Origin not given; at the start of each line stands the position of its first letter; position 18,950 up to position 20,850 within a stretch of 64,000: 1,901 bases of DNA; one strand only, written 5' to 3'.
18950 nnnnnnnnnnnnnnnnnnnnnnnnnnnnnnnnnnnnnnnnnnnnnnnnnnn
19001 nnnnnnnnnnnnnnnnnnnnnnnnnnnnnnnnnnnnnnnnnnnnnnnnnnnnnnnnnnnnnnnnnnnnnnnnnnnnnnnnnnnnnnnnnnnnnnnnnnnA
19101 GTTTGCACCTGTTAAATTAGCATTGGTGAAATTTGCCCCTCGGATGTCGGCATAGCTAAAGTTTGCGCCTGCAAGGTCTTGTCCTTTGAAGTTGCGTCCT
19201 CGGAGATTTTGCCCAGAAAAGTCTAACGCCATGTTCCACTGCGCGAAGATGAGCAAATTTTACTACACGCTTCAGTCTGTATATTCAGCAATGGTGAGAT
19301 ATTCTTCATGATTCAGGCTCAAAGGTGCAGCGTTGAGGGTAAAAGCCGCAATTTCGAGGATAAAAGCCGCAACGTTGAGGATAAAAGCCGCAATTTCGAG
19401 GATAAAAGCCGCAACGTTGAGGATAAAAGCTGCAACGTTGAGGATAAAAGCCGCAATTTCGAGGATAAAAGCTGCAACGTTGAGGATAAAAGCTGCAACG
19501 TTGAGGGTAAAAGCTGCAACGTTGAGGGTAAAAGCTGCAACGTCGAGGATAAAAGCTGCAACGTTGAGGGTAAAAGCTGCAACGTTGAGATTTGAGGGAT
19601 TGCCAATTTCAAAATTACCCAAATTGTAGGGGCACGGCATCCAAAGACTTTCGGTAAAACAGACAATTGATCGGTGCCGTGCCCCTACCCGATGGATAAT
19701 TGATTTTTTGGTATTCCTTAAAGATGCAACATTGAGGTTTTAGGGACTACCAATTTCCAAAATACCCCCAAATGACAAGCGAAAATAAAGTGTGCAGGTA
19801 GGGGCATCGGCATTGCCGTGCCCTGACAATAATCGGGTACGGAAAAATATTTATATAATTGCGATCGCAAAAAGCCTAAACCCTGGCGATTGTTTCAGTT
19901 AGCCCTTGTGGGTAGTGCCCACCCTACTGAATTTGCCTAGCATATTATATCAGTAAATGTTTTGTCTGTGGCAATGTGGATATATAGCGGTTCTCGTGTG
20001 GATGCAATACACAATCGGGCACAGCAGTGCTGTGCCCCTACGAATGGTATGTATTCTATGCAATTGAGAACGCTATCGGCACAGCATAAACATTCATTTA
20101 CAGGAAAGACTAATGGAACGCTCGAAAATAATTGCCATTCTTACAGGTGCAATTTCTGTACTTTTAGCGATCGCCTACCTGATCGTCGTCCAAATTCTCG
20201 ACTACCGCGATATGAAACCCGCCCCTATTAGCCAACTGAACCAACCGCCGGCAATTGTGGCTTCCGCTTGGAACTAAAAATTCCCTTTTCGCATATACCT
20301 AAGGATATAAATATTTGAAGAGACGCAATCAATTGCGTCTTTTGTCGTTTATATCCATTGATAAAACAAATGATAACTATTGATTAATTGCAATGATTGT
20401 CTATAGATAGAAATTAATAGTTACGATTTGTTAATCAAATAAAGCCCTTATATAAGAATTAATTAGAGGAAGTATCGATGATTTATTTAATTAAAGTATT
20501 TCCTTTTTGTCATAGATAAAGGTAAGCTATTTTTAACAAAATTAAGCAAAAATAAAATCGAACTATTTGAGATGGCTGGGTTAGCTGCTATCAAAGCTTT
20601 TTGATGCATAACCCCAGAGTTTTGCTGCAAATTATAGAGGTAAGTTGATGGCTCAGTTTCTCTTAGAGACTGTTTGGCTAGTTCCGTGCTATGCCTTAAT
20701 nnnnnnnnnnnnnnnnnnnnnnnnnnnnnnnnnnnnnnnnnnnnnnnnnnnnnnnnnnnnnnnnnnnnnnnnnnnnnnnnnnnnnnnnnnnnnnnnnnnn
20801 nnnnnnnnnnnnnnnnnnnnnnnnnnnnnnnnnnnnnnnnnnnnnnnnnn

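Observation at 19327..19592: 21-bp tandem repeat array (~12.5 copies) directly 5' of a pentapeptide-repeat gene, with heptad coding potential on both strands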

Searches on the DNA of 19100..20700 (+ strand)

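Call 9: search_rna_families(source=window, start=19100, end=20700, threshold=evalue, max_evalue=10)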
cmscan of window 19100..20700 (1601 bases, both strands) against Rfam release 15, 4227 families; matches with E-value up to 10: 6.
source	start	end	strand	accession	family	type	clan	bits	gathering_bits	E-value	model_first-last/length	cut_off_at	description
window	20278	20345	+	RF02057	STnc40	Gene; sRNA;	-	22.1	45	0.64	1-70/70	no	Salmonella enterica sRNA STnc40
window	20303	20398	+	RF02719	sca_ncR20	Gene; snRNA; snoRNA; scaRNA;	-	19.4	127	6.9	1-104/104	no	Small Cajal body specific RNA ncR20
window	19630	19682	-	RF03683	mir-462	Gene; miRNA;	-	16.2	90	5.8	1-64/64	no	mir-462 microRNA precursor family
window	20503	20557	-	RF02417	VR-RNA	Gene; sRNA;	-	16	100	1.4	106-158/397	no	VR-RNA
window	19550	19686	+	RF02578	tsr25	Gene; sRNA;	-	12.8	63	9.6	1-181/181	no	S. aureus tsr25 small RNA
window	19353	19457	+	RF02504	Atu_L1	Gene; sRNA;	-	12.7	60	5.8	1-174/174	no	Rhizobiales sRNA Atu_L1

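Call 31: search_dna_similar(query=window:19300-19620:+, collection=plasmids, mode=distant, max_rows=30, max_evalue=0.001)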
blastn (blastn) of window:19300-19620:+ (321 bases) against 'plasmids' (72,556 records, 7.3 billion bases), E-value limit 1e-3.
No match.

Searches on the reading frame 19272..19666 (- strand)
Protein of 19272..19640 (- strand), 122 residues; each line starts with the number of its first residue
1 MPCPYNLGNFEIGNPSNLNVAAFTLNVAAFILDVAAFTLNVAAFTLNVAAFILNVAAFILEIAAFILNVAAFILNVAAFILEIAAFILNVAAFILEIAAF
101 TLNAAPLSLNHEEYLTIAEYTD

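Call 19: list_cluster_members(proteins=[window:19272-19640:-, window:19308-19595:+, window:19319-19666:-, window:19333-19629:+])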
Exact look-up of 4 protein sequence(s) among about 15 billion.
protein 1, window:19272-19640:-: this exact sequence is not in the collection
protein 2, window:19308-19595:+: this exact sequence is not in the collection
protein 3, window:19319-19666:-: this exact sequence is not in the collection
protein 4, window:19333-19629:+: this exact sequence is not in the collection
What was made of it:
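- Tried and rejected: None of the four window ORFs is in the 15-billion-protein collection (call 19).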

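Call 55: search_protein_families(library=pfam, proteins=[window:19272-19640:-, window:19319-19666:-], max_evalue=0.1)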
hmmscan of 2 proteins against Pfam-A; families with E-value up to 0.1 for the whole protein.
window:19272-19640:- (122 aa): 1 family
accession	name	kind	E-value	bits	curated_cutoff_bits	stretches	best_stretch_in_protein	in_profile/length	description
PF21303.2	TetR_C_39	-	0.077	14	27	0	20-54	51-85/92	Tetracyclin repressor-like, C-terminal domain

window:19319-19666:- (115 aa): 1 family
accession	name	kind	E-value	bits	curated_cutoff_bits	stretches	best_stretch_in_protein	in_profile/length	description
PF11559.13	ADIP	-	0.034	14.7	34.3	1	44-107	55-118/151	Afadin- and alpha -actinin-Binding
